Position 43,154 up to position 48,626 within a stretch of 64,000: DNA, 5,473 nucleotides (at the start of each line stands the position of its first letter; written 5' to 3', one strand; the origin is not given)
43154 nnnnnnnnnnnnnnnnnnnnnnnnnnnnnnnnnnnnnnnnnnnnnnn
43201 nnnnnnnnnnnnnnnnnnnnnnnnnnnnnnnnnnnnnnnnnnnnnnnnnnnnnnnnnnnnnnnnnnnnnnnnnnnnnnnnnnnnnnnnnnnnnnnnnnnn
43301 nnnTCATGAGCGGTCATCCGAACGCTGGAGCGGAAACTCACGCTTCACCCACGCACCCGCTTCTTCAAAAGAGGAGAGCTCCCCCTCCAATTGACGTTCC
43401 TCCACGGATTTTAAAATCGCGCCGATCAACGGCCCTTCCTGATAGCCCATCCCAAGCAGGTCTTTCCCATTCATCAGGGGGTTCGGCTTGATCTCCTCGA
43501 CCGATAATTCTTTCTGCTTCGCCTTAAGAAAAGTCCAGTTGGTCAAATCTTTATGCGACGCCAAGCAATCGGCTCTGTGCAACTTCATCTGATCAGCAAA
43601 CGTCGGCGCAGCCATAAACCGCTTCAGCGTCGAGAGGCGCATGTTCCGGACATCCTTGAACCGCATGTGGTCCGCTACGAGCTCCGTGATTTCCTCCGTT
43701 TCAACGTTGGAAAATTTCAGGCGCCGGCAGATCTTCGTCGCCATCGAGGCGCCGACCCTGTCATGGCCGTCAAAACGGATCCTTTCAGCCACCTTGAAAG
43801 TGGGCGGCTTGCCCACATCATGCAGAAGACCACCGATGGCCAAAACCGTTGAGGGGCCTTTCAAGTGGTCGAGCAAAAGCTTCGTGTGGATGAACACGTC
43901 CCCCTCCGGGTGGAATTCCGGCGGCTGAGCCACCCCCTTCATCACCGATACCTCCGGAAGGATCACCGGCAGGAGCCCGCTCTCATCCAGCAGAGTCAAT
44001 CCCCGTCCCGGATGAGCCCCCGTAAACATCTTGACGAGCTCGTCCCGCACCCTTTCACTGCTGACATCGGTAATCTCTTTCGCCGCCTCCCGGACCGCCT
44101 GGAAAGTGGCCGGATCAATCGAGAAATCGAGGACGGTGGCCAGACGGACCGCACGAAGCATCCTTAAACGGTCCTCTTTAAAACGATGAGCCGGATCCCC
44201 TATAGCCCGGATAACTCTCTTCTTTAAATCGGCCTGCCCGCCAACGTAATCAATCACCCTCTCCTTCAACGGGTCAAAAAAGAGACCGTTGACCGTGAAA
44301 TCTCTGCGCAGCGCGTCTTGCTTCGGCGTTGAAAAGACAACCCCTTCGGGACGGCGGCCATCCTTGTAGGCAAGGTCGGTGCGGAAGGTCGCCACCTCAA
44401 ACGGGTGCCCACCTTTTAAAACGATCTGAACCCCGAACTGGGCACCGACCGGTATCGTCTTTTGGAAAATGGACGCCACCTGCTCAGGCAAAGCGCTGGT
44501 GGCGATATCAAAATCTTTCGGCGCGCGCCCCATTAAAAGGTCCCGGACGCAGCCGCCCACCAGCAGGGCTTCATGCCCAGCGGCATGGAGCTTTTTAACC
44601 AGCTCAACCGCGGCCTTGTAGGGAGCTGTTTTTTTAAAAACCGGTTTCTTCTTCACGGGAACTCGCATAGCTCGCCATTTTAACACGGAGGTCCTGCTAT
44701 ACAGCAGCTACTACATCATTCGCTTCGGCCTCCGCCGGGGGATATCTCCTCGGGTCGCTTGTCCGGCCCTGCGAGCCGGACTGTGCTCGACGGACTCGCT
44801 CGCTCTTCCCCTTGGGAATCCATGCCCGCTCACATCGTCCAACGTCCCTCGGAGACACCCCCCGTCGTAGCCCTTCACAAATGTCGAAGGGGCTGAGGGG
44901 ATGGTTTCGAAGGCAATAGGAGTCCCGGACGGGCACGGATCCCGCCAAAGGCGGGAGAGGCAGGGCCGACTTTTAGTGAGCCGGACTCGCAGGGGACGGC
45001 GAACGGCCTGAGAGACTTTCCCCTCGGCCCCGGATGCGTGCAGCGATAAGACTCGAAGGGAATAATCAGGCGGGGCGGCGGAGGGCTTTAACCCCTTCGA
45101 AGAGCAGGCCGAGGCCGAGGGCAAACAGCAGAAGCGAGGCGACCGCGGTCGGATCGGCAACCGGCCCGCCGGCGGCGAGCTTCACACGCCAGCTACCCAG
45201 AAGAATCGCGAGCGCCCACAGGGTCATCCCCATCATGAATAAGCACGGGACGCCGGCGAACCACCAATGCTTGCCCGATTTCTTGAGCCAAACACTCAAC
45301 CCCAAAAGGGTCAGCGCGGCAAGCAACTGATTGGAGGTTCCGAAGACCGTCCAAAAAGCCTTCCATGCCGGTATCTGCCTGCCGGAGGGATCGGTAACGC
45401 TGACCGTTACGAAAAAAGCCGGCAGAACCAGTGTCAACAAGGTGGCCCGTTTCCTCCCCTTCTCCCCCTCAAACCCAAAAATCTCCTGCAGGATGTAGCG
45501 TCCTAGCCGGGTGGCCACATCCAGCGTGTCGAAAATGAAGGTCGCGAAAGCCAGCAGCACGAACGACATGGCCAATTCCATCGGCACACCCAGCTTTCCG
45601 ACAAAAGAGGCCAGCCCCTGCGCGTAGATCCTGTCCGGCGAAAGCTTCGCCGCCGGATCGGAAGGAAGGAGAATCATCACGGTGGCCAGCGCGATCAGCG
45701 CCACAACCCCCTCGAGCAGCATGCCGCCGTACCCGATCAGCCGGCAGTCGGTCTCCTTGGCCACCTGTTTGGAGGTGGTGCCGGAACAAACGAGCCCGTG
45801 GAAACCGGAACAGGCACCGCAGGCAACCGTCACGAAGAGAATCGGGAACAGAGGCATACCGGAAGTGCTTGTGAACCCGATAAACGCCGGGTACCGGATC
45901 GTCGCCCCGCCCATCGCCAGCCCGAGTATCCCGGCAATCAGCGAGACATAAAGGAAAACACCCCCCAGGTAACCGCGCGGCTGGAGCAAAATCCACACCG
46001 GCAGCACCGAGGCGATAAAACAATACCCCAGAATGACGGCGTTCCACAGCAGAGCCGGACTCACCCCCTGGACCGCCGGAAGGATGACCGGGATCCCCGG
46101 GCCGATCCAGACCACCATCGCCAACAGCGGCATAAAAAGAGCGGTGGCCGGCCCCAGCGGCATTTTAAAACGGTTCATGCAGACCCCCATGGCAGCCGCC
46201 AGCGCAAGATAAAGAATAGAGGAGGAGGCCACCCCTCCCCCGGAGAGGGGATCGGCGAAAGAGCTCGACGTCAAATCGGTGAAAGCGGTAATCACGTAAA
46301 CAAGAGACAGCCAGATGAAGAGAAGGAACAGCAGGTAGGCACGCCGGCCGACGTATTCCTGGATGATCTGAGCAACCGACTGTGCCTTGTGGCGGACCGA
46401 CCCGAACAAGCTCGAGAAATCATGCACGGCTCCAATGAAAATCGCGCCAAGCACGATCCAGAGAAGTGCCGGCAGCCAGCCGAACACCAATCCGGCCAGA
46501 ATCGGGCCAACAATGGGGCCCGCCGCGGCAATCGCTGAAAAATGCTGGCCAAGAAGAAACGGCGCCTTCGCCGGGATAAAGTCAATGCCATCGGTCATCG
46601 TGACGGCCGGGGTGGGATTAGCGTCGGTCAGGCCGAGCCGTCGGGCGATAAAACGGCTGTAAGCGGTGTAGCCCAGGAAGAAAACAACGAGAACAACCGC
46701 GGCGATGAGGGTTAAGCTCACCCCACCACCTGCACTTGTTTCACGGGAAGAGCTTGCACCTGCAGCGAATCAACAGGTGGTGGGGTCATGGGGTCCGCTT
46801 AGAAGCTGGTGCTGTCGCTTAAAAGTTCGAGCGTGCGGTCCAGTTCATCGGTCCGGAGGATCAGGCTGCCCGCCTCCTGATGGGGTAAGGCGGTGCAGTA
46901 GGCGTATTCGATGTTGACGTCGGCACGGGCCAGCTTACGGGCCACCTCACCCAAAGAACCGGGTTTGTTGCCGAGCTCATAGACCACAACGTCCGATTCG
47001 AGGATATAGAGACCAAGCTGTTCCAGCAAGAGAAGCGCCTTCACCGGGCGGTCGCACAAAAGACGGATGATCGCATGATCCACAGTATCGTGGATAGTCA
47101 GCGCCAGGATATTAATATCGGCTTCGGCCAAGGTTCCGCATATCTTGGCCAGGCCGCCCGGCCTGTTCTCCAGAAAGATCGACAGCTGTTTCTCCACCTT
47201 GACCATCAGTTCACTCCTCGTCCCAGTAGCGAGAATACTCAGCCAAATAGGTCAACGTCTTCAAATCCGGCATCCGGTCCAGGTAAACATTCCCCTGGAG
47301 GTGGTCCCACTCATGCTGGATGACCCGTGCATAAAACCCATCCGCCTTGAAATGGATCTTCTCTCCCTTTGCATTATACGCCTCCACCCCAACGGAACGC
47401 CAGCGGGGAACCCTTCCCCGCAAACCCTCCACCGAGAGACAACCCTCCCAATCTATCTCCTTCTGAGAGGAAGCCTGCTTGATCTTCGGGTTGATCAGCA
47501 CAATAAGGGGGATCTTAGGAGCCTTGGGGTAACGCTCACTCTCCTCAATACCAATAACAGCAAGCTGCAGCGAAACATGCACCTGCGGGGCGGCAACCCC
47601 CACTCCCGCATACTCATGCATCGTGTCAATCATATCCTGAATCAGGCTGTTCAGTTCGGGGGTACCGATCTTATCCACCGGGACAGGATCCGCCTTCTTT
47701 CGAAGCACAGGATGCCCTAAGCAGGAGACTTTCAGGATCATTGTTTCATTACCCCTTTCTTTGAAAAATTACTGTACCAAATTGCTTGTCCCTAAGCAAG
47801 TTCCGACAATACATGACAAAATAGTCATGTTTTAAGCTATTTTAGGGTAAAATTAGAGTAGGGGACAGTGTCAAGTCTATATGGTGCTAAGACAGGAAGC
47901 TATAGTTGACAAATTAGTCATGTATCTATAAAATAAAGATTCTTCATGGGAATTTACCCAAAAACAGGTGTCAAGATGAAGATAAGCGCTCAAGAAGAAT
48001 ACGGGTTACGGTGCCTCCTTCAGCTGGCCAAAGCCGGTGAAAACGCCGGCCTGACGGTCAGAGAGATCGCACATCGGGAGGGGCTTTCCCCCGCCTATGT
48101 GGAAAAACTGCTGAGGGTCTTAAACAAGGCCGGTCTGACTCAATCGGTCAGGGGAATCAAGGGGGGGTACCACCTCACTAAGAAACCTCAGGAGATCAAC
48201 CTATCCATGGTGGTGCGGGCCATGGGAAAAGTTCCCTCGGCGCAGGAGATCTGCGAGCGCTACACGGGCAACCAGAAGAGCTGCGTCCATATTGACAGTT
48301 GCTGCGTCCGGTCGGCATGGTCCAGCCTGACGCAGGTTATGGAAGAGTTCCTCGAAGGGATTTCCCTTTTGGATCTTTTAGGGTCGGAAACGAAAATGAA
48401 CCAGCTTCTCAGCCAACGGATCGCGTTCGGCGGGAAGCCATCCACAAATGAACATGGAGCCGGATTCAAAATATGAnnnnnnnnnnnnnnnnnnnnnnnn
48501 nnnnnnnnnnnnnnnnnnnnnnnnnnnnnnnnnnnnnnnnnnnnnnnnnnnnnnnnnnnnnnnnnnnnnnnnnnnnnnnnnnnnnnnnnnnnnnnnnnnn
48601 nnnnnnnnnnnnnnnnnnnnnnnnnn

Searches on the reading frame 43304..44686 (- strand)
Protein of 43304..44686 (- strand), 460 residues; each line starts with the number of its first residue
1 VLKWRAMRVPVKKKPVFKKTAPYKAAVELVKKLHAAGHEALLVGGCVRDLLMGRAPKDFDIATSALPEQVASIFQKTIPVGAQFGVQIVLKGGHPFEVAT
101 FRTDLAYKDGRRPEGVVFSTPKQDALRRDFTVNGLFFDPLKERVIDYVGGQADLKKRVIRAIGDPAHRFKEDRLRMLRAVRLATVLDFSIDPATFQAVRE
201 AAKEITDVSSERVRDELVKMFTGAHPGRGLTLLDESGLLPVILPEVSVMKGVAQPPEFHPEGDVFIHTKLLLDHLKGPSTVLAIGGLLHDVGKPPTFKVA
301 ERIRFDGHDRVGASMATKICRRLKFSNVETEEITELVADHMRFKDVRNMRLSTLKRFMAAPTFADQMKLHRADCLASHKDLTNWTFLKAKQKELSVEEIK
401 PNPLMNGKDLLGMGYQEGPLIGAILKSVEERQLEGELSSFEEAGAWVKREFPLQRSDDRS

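Call 35: search_protein_families(library=pfam, proteins=[window:43304-44686:-], max_evalue=0.000001)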
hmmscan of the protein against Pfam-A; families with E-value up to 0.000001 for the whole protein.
window:43304-44686:- (460 aa): 4 families
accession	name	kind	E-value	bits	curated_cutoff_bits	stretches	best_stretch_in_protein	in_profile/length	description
PF01743.26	PolyA_pol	-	9e-38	129.9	23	1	41-160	2-126/126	Poly A polymerase head domain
PF12627.12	PolyA_pol_RNAbd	-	2.1e-20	72.7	22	1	187-247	1-61/64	Probable RNA and SrmB- binding site of polymerase A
PF01966.28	HD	-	5.6e-10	40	22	1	266-350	10-99/116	HD domain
PF13735.12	tRNA_NucTran2_2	-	8e-08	32.8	27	1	316-442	24-143/149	tRNA nucleotidyltransferase domain 2 putative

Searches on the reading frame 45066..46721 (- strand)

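Call 37: search_protein_families(library=pfam, proteins=[window:45066-46721:-], max_evalue=0.000001)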
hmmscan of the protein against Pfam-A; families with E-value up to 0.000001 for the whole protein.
window:45066-46721:- (551 aa): 1 family
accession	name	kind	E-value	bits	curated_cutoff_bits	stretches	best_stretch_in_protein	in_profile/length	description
PF02554.20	CstA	-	1.2e-127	427.4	27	2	5-354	4-357/560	Carbon starvation protein CstA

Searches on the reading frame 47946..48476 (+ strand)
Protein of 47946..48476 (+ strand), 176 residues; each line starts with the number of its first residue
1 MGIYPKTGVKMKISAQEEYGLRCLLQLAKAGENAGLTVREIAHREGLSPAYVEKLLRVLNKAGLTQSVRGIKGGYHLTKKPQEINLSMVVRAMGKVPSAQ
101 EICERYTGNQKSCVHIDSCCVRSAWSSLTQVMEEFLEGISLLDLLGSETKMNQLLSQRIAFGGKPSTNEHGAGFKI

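Call 37: search_protein_families(library=pfam, proteins=[window:47946-48476:+], max_evalue=0.000001)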
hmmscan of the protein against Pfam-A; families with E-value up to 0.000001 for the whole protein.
window:47946-48476:+ (176 aa): 1 family
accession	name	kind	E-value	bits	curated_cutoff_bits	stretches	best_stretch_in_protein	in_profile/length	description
PF02082.26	Rrf2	-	5.7e-32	111.1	30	1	13-145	1-130/132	Iron-dependent Transcriptional regulator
